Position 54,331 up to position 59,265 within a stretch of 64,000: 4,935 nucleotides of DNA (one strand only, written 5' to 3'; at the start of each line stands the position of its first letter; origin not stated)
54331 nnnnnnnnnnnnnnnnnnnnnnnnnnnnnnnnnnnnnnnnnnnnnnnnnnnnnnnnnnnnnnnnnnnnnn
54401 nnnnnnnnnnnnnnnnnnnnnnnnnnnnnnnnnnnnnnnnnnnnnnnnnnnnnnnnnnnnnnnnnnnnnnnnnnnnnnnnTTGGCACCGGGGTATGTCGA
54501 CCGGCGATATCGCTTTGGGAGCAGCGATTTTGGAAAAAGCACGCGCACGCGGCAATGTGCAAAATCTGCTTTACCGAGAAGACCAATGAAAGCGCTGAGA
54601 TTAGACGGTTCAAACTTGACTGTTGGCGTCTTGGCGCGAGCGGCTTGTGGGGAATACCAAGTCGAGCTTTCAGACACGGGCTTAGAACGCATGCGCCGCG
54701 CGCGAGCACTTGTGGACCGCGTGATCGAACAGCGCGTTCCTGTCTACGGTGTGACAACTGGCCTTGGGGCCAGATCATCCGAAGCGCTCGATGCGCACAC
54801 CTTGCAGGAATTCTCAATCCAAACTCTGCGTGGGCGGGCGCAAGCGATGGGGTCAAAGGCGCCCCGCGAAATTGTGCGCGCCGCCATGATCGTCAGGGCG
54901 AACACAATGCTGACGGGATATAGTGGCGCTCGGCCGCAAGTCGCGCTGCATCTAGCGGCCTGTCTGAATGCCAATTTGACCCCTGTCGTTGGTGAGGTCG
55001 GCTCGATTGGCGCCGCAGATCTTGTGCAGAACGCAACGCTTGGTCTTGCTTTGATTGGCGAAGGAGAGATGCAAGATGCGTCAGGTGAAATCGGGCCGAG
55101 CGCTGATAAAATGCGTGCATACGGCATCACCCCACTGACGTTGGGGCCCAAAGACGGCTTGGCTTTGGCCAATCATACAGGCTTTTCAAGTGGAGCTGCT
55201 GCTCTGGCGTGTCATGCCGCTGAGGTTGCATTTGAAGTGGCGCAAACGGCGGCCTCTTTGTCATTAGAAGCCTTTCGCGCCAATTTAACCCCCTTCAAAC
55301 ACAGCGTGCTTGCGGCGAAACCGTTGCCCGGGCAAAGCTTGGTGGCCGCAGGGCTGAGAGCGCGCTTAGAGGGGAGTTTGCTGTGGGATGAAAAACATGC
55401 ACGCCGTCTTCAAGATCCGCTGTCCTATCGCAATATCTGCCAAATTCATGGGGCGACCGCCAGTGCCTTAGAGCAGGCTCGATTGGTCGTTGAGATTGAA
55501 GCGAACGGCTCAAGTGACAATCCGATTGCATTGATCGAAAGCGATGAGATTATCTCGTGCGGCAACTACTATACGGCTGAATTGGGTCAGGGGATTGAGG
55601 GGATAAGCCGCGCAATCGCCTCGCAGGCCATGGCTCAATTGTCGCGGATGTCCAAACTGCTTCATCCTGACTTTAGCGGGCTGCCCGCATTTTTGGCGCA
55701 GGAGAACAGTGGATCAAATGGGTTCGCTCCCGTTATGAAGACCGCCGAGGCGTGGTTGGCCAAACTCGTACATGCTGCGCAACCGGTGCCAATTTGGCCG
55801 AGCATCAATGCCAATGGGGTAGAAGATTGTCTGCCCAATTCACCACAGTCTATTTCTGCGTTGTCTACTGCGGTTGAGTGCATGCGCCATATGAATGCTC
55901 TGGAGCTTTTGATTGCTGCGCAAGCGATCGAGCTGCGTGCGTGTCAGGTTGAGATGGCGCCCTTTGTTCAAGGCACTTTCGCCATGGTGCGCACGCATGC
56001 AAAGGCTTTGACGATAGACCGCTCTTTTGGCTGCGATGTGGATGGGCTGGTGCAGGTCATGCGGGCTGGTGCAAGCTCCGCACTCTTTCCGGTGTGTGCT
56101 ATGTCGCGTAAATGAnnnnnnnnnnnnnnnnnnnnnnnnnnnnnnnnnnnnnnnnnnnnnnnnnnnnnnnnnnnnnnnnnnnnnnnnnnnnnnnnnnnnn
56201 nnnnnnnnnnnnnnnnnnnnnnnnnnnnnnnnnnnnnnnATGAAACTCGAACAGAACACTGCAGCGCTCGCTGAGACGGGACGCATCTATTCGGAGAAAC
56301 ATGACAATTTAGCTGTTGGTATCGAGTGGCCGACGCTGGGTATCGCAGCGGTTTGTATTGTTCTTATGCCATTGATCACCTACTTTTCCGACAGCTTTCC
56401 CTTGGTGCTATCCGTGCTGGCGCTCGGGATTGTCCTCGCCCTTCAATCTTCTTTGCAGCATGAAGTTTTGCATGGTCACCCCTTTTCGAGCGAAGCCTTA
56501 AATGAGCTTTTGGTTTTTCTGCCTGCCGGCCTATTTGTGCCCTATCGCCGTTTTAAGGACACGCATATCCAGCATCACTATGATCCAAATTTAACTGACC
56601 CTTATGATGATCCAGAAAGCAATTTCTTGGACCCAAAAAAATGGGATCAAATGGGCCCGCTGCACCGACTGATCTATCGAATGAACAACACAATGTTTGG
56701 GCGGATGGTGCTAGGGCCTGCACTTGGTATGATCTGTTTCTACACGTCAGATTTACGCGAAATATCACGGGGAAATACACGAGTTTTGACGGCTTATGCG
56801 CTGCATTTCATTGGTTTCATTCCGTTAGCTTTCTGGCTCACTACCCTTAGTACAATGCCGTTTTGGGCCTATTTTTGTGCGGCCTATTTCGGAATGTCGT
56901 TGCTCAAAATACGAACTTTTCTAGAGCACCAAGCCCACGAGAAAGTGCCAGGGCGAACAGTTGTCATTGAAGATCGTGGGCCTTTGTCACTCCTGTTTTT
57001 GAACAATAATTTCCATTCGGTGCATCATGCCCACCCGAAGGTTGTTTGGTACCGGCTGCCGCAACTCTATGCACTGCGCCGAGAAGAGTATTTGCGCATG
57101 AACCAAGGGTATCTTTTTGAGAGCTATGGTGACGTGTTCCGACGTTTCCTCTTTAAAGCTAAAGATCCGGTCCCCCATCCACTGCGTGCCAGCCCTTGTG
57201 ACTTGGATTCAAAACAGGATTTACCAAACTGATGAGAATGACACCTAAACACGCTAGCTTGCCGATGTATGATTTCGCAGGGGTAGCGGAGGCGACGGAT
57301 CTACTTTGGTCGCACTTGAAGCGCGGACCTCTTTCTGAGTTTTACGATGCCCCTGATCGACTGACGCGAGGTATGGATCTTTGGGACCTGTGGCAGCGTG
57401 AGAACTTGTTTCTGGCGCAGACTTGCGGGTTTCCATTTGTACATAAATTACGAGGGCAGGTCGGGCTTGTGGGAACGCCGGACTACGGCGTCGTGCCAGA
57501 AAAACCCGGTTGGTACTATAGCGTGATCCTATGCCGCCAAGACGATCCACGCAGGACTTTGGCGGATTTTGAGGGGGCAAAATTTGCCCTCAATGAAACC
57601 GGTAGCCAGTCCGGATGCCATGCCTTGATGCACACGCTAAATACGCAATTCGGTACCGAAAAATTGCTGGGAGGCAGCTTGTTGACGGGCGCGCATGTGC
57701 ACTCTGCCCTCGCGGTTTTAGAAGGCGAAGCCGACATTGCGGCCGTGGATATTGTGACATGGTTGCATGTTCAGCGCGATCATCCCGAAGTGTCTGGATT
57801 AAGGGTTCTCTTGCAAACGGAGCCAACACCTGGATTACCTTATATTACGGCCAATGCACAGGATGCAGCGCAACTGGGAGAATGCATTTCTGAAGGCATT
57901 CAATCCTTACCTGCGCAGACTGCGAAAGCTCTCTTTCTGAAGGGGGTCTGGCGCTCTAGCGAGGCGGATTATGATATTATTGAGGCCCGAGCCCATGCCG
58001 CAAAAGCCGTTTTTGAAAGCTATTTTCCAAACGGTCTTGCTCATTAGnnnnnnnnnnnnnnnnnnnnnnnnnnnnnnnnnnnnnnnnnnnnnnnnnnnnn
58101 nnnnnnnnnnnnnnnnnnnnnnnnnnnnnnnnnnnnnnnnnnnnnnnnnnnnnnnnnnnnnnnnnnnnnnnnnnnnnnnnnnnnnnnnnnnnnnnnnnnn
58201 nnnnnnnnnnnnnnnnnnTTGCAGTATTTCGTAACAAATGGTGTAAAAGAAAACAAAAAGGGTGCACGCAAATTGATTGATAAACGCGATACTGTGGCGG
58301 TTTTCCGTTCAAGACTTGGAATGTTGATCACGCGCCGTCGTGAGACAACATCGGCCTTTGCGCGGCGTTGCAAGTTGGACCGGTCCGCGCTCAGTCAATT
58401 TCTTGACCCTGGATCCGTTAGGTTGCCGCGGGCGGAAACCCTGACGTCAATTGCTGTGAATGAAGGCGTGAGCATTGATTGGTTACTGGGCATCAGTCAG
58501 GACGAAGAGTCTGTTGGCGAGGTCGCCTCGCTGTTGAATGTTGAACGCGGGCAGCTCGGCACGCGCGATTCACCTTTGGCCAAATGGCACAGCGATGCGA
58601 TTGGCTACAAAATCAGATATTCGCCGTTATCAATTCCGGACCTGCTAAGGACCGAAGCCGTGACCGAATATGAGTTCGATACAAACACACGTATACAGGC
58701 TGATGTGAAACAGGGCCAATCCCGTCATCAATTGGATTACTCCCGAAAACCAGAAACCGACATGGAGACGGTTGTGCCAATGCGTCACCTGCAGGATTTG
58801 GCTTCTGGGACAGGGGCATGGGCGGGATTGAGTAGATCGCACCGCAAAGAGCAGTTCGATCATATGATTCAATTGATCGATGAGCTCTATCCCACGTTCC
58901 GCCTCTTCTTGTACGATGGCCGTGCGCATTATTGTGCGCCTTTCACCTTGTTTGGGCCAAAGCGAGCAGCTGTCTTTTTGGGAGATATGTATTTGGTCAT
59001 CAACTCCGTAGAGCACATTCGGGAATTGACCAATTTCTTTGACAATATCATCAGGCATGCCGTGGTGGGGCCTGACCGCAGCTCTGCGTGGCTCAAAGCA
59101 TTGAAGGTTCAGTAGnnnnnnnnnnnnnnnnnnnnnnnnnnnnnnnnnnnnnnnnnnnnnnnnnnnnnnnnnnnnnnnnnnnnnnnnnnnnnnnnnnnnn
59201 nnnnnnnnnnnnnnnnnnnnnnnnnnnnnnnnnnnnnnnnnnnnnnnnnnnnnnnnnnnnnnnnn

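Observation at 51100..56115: Two divergent HAL paralogues, both missing the MIO tripeptide by a one-residue deletion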

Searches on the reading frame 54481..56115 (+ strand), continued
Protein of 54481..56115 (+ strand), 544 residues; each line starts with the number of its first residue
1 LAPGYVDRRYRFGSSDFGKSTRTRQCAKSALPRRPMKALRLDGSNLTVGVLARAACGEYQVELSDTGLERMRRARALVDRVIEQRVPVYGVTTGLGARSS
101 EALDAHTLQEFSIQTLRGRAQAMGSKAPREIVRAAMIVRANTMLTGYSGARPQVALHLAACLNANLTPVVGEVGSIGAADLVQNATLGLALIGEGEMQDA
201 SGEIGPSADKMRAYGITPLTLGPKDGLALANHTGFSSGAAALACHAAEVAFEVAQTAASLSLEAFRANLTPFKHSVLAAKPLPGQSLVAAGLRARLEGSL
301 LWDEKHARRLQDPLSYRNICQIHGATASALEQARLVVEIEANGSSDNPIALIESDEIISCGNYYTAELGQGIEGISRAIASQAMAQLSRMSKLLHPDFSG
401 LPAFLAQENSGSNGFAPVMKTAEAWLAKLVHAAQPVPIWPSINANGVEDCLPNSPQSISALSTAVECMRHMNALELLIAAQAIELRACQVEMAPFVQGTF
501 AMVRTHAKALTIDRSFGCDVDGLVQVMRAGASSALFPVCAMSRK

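Call 73: predict_structure(alignment_id=A1)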
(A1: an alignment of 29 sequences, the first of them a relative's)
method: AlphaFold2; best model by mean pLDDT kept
length: 509 residues; sequences in the alignment: 29
mean_pLDDT: 91.0   pTM: 0.92
mean pLDDT of the five models: 91.0, 90.3, 90.1, 88.7, 88.5
residues with pLDDT >= 90: 388; 70-90: 83; 50-70: 32; < 50: 6
segments of 3 or more residues with pLDDT < 50: 504-509
pLDDT, mean of each block of 10 residues (from residue 1): 93 96 96 98 94 82 71 91 91 96 97 97 98 87 75 97 97 98 96 91 96 97 97 94 95 95 94 78 96 97 93 92 81 93 97 96 94 87 95 95 62 66 94 98 97 95 97 90 95 90 53
secondary structure, 60 per line:
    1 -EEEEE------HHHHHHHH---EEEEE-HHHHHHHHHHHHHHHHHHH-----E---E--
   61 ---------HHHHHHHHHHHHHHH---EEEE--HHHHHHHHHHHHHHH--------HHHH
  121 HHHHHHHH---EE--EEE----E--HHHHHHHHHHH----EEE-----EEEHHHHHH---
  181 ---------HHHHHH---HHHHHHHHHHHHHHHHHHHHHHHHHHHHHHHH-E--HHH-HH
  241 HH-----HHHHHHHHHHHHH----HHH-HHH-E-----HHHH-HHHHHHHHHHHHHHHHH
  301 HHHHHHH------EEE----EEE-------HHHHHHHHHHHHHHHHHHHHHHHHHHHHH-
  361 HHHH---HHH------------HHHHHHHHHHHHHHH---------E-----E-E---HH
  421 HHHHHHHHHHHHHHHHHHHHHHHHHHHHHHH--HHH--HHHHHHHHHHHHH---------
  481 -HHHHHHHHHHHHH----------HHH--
elements in order: E2-6 H13-20 E24-28 H30-48 H70-84 E88-91 H94-108 H117-128 E136-138 H146-156 E161-163 E169-171 H172-177 H190-195 H199-230 H239-242 H248-260 H279-282 H284-307 E314-316 E321-323 H331-359 H361-364 H383-397 H419-451 H459-471 H482-494

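Call 78: fold_search(model_id=the predicted structure, library=pdb)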
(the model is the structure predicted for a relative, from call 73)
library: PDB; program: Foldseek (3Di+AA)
matches with E <= 10: 599; with E <= 0.001: 90
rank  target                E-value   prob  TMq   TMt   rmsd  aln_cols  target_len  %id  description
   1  6s7j_A                1.4e-34  1.00  0.90  0.92   2.5       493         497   26  Native crystal structure of ergothioneine degrading enzyme Ergothionase from Treponema denticola (released 2019-07-17)
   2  6s7j_C                5.2e-34  1.00  0.90  0.92   2.5       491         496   26  Native crystal structure of ergothioneine degrading enzyme Ergothionase from Treponema denticola (released 2019-07-17)
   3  6s7j_F                9.4e-33  1.00  0.90  0.92   2.6       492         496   27  Native crystal structure of ergothioneine degrading enzyme Ergothionase from Treponema denticola (released 2019-07-17)
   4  6v6h_C                1.2e-32  1.00  0.89  0.90   3.1       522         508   26  Crystal structure of histidine ammonia-lyase from Trypanosoma cruzi (released 2020-06-10)
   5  6v6h_A                3.2e-32  1.00  0.89  0.90   3.0       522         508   26  Crystal structure of histidine ammonia-lyase from Trypanosoma cruzi (released 2020-06-10)
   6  6v6h_B                1.2e-31  1.00  0.89  0.90   2.6       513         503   26  Crystal structure of histidine ammonia-lyase from Trypanosoma cruzi (released 2020-06-10)
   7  6v6h_D                2.7e-31  1.00  0.89  0.90   2.6       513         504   26  Crystal structure of histidine ammonia-lyase from Trypanosoma cruzi (released 2020-06-10)
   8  1eb4                  5.0e-31  1.00  0.93  0.93   2.4       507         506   28  Histidine Ammonia-Lyase (HAL) Mutant F329A from Pseudomonas putida (released 2002-02-21)
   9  1gkj                  1.7e-30  1.00  0.92  0.93   2.2       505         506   28  Histidine Ammonia-Lyase (HAL) Mutant Y280F from Pseudomonas putida (released 2002-04-05)
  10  1gk2_A                2.2e-30  1.00  0.92  0.92   2.3       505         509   28  Histidine Ammonia-Lyase (HAL) Mutant F329G from Pseudomonas putida (released 2002-02-21)
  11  1b8f                  1.0e-29  1.00  0.92  0.92   2.3       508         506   27  Histidine ammonia-lyase (HAL) from Pseudomonas putida (released 1999-05-06)
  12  1gk3                  2.8e-29  1.00  0.92  0.92   2.4       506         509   28  Histidine Ammonia-Lyase (HAL) Mutant D145A from Pseudomonas putida (released 2002-02-21)
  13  7tqr                  3.2e-29  1.00  0.89  0.94   3.0       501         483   24  Crystal Structure of histidine ammonia lyase from Thermoplasma acidophilum (released 2022-04-06)
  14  3kdz_A                2.2e-28  1.00  0.88  0.86   2.8       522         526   26  X-ray crystal structure of a tyrosine aminomutase mutant construct with bound ligand (released 2010-07-07)
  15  2o6y_C                2.7e-28  1.00  0.87  0.87   3.0       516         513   25  Tyrosine ammonia-lyase from Rhodobacter sphaeroides (released 2007-01-16)
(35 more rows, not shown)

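Call 87: find_encoding_contigs(protein=P0002, flank=10000, max_places=1)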
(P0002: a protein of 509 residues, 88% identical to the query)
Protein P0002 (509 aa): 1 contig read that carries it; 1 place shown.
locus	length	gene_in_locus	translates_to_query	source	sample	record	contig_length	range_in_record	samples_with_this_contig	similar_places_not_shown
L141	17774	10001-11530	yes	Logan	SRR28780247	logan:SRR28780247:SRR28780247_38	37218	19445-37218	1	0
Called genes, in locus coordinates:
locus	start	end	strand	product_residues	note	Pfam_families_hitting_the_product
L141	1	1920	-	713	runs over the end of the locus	PF03193:RsgA_GTPase (faint), PF00005:ABC_tran, PF13191:AAA_16 (faint), PF13304:AAA_21 (weak), PF08352:oligo_HPY, PF00005:ABC_tran, PF02463:SMC_N (weak), PF08352:oligo_HPY, +1 more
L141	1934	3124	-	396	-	PF00528:BPD_transp_1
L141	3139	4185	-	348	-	PF00528:BPD_transp_1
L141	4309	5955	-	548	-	PF00496:SBP_bac_5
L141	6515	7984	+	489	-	PF00221:Lyase_aromatic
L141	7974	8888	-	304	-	PF00126:HTH_1, PF03466:LysR_substrate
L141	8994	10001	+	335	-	PF02423:OCD_Mu_crystall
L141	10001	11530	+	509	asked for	PF00221:Lyase_aromatic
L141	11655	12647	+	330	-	PF00487:FA_desaturase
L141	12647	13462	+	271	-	PF12974:Phosphonate-bd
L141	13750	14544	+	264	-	-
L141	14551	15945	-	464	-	PF07690:MFS_1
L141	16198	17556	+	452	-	PF22429:HutF_N, PF01979:Amidohydro_1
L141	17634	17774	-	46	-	?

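Call 95: search_protein_families(library=pfam, proteins=[L076:9084-10004:+, L047:11617-12378:+, L081:5094-6110:+], max_evalue=0.001)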
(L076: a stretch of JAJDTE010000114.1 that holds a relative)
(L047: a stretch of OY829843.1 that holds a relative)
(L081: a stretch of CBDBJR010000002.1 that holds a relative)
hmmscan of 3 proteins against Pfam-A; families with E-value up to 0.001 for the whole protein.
L076:9084-10004:+ (306 aa): 1 family
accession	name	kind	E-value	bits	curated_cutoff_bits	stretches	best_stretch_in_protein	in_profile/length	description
PF00487.30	FA_desaturase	-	2.6e-39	135.9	29.7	1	46-284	3-250/253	Fatty acid desaturase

L047:11617-12378:+ (253 aa): 3 families
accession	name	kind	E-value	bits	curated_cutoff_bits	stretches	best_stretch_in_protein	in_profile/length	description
PF00106.31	adh_short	-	1.3e-58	198.2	26.6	1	7-197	1-190/195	short chain dehydrogenase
PF13561.12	adh_short_C2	-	5e-50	170.7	27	1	13-238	1-228/236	Enoyl-(Acyl carrier protein) reductase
PF08659.16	KR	-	4e-13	50.1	22.6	1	8-167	2-160/180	KR domain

L081:5094-6110:+ (338 aa): 2 families
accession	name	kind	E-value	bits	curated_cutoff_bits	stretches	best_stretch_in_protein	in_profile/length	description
PF00892.27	EamA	-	1.1e-19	71.6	28.2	2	52-182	3-133/135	EamA-like transporter family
PF03151.22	TPT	-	9e-06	25.7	30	1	118-210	71-157/291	Triose-phosphate Transporter family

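Call 98: search_protein_families(library=ncbifam, proteins=[window:54586-56115:+], max_evalue=10)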
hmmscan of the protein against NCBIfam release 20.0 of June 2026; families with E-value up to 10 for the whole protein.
window:54586-56115:+ (509 aa): 8 families
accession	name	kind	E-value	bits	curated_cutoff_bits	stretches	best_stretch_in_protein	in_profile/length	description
NF006871.0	PRK09367.1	subfamily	9.4e-95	318.2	524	1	2-499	2-499/505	histidine ammonia-lyase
TIGR01225.1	hutH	equivalog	1.8e-94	317.1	539.15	1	5-497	2-494/506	histidine ammonia-lyase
TIGR03832.1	Tyr_2_3_mutase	equivalog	4.1e-63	213.6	501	2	6-269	1-265/507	tyrosine 2,3-aminomutase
TIGR01226.1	phe_am_lyase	equivalog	1.2e-52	179.2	519.15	1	2-464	31-514/680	phenylalanine ammonia-lyase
NF041222.1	BagA_FevW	exception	1.9e-48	165.4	1000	1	5-498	2-520/529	bagremycin/ferroverdin biosynthesis tyrosine ammonia-lyase BagA/FevW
NF053541.1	FlxA_rubin_TAL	equivalog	2.4e-48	164.8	700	1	18-491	8-495/498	flexirubin biosynthesis tyrosine ammonia-lyase FlxA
TIGR04475.1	Phe_D_beta_mut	equivalog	8.5e-45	153.4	800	1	8-481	7-498/510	phenylalanine aminomutase (D-beta-phenylalanine forming)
TIGR04473.1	taxol_Phe_23mut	exception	1.2e-24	86.6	1250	1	32-456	58-502/687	phenylalanine aminomutase (L-beta-phenylalanine forming)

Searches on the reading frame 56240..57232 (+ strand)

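Call 4: search_protein_families(library=pfam, proteins=[window:56240-57232:+])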
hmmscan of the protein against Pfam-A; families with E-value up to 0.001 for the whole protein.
window:56240-57232:+ (330 aa): 1 family
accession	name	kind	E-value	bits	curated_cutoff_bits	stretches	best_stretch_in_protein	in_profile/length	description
PF00487.30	FA_desaturase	-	8.5e-33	114.6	29.7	1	55-291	5-249/253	Fatty acid desaturase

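Call 7: search_protein_families(library=ncbifam, proteins=[window:56240-57232:+], max_evalue=0.00001)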
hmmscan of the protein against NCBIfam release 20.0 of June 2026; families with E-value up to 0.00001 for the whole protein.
window:56240-57232:+ (330 aa): 1 family
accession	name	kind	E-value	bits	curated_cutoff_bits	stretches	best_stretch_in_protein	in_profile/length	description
NF045688.1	BCarotHydoxCrtR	equivalog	1.8e-07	30.5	475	1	34-281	30-257/297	beta-carotene hydroxylase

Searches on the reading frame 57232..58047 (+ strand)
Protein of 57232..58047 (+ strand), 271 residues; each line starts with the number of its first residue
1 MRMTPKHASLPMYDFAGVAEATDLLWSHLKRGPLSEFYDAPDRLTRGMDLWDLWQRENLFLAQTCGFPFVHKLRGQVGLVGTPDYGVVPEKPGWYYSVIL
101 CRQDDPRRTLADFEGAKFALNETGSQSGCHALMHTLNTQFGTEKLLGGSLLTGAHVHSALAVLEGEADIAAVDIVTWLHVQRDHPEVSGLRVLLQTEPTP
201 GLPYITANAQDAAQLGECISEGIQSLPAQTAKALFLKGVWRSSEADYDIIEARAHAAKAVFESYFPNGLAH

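Call 4: search_protein_families(library=pfam, proteins=[window:57232-58047:+])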
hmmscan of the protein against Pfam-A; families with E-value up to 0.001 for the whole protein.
window:57232-58047:+ (271 aa): 1 family
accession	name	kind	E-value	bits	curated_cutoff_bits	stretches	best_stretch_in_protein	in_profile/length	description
PF12974.12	Phosphonate-bd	-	8.9e-18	65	27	1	95-233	85-223/242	ABC transporter, phosphonate, periplasmic substrate-binding protein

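Call 7: search_protein_families(library=ncbifam, proteins=[window:57232-58047:+], max_evalue=0.00001)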
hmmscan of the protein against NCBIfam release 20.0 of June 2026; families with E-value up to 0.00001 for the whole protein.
window:57232-58047:+ (271 aa): 2 families
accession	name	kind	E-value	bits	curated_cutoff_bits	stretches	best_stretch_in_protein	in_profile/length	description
TIGR01098.1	3A0109s03R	subfamily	6.6e-12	45.4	112.05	1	90-207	115-235/253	phosphate/phosphite/phosphonate ABC transporter substrate-binding protein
TIGR03431.1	PhnD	equivalog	2.4e-10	40.3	261.1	1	94-212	114-236/288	phosphonate ABC transporter substrate-binding protein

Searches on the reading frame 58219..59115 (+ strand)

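Call 4: search_protein_families(library=pfam, proteins=[window:58219-59115:+])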
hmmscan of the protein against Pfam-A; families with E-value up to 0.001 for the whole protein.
window:58219-59115:+ (298 aa): 1 family
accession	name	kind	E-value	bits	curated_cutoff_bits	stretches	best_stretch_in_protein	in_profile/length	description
PF19054.6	DUF5753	-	0.00074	19.7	23.4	0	134-293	17-177/178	Domain of unknown function (DUF5753)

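Call 7: search_protein_families(library=ncbifam, proteins=[window:58219-59115:+], max_evalue=0.00001)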
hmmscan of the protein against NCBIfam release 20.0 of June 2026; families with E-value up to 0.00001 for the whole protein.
window:58219-59115:+ (298 aa): 0 families

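Call 95: search_protein_families(library=pfam, proteins=[window:58219-59115:+], max_evalue=0.001)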
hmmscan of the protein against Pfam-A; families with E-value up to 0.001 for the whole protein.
window:58219-59115:+ (298 aa): 1 family
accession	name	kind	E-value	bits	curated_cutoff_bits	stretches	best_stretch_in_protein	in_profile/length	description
PF19054.6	DUF5753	-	0.00074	19.7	23.4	0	134-293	17-177/178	Domain of unknown function (DUF5753)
